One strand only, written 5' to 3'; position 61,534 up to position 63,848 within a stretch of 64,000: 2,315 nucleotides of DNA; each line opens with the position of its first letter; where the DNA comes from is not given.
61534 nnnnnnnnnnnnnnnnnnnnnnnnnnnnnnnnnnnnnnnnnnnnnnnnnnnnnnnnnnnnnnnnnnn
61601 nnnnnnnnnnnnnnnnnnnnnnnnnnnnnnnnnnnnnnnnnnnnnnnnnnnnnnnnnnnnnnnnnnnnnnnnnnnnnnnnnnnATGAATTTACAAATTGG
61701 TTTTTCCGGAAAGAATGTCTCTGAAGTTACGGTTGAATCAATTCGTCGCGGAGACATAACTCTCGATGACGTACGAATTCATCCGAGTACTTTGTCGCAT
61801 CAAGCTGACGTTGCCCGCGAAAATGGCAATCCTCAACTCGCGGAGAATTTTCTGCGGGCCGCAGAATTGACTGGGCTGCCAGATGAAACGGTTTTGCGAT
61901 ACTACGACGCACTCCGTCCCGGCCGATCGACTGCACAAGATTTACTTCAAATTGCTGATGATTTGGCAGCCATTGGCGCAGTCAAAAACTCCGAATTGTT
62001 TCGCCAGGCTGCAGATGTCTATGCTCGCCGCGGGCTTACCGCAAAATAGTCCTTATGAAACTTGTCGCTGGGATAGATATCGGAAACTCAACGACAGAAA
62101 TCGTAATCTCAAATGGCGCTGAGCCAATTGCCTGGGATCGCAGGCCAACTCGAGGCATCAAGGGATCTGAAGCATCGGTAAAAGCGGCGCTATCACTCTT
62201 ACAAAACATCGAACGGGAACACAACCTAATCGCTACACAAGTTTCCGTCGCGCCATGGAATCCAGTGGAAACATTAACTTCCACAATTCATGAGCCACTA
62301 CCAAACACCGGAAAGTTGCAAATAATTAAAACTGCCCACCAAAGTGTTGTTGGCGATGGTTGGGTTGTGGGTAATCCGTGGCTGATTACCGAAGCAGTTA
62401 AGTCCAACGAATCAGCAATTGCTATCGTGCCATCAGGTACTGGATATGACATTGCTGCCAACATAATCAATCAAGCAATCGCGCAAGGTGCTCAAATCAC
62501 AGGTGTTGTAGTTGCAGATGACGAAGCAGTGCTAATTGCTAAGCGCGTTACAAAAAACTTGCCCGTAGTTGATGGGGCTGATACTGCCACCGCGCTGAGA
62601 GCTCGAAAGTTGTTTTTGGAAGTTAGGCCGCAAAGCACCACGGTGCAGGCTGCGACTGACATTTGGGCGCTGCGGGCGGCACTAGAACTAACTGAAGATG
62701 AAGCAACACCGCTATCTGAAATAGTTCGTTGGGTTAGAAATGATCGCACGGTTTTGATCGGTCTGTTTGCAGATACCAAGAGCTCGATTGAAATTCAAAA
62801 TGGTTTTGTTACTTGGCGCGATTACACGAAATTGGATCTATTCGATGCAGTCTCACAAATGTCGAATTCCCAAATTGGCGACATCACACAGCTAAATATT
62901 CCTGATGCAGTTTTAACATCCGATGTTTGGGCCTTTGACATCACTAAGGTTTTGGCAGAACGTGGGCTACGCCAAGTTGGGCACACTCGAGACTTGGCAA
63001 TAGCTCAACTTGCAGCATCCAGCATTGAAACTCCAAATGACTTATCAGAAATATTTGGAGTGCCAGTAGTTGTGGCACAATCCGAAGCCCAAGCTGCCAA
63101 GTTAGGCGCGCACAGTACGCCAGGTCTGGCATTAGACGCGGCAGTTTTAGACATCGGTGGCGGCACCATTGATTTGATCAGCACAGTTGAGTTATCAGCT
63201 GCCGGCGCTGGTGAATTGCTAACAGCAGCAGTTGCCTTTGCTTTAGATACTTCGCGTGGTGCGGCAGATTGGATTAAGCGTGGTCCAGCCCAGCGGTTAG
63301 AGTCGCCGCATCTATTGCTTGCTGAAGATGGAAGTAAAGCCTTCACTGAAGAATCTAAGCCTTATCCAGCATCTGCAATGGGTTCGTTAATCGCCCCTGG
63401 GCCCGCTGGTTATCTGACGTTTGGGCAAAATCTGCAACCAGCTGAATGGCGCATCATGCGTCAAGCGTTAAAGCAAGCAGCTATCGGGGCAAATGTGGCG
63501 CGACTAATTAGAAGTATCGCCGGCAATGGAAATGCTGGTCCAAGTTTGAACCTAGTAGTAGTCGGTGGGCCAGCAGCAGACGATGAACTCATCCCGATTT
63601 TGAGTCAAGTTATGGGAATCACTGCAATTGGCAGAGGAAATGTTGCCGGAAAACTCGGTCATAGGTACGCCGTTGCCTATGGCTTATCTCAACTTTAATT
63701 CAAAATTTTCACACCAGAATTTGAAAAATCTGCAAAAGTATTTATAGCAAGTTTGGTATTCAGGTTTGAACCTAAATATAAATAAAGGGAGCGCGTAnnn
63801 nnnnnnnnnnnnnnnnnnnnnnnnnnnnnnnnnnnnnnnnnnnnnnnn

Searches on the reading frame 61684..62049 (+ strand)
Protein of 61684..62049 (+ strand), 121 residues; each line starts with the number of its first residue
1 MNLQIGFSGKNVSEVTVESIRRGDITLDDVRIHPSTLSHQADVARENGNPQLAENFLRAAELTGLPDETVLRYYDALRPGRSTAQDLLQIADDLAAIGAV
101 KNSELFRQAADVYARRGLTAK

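Call 5: search_protein_families(library=pfam, proteins=[window:61684-62049:+], max_evalue=0.01)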
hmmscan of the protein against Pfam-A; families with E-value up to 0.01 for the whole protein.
window:61684-62049:+ (121 aa): 1 family
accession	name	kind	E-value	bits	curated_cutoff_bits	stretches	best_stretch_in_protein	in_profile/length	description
PF02287.20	Dehydratase_SU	-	1.2e-34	119.7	25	1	8-117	20-130/133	Dehydratase small subunit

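Call 74: search_protein_families(library=ncbifam, proteins=[window:61684-62049:+], max_evalue=0.00001)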
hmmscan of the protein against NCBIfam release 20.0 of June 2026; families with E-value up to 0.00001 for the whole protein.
window:61684-62049:+ (121 aa): 8 families
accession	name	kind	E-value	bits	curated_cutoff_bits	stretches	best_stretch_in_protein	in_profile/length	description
NF011974.0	PRK15443.2-1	subfamily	5.5e-37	126.4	171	1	13-118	3-108/110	diol dehydratase small subunit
NF011972.0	PRK15443.1-3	subfamily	6.7e-37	127.2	183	1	8-117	58-168/174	diol dehydratase small subunit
NF011975.0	PRK15443.2-2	subfamily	1.3e-35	122.4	196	1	8-119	23-135/139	diol dehydratase small subunit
NF011977.0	PRK15443.2-4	subfamily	2.1e-29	102.3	230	1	7-118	6-117/119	diol dehydratase small subunit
NF011978.0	PRK15443.2-5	subfamily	8.7e-28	97.2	261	1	8-116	25-134/141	diol dehydratase small subunit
NF011971.0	PRK15443.1-2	equivalog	1.9e-25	89.8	282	1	10-116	59-166/173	propanediol dehydratase small subunit PduE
NF011973.0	PRK15443.1-4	subfamily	2.4e-24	86.3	334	1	9-116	55-163/170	diol dehydratase small subunit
NF011976.0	PRK15443.2-3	equivalog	2.8e-22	79.1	285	1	8-116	25-134/141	glycerol dehydratase small subunit DhaB3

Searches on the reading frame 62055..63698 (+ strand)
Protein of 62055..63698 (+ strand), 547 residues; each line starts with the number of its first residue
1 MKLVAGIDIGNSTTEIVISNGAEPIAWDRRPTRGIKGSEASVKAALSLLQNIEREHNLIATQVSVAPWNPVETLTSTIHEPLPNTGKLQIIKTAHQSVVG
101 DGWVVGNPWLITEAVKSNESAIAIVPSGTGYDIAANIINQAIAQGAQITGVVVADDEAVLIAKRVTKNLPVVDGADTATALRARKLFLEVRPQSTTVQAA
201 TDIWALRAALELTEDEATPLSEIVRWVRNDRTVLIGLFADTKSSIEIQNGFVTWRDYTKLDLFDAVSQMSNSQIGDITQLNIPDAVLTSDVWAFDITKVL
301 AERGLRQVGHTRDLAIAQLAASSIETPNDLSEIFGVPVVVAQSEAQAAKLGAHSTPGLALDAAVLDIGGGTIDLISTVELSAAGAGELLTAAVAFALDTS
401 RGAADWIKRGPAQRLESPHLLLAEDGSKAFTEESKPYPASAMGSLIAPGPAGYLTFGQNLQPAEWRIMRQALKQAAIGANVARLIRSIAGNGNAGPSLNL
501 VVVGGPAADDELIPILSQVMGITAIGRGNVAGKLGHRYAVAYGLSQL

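Call 5: search_protein_families(library=pfam, proteins=[window:62055-63698:+], max_evalue=0.01)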
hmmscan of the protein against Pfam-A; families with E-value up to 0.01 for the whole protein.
window:62055-63698:+ (547 aa): 3 families
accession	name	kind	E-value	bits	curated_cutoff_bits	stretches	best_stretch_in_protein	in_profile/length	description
PF08841.16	DDR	-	2.7e-37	129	24.6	1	327-545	100-325/328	Diol dehydratase reactivase ATPase-like domain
PF18427.7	DDR_swiveling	-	1.9e-15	57.7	26.5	1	102-229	18-148/162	DD-reactivating factor swiveling domain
PF14450.12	FtsA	-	0.0027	18.5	31.8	0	363-408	1-52/127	Cell division protein FtsA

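Call 74: search_protein_families(library=ncbifam, proteins=[window:62055-63698:+], max_evalue=0.00001)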
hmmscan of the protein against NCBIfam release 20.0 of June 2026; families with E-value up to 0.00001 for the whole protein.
window:62055-63698:+ (547 aa): 1 family
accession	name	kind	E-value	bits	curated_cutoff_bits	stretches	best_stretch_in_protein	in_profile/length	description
TIGR04491.1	reactive_PduG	equivalog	2.9e-44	151.5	400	2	327-544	372-596/599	diol dehydratase reactivase subunit alpha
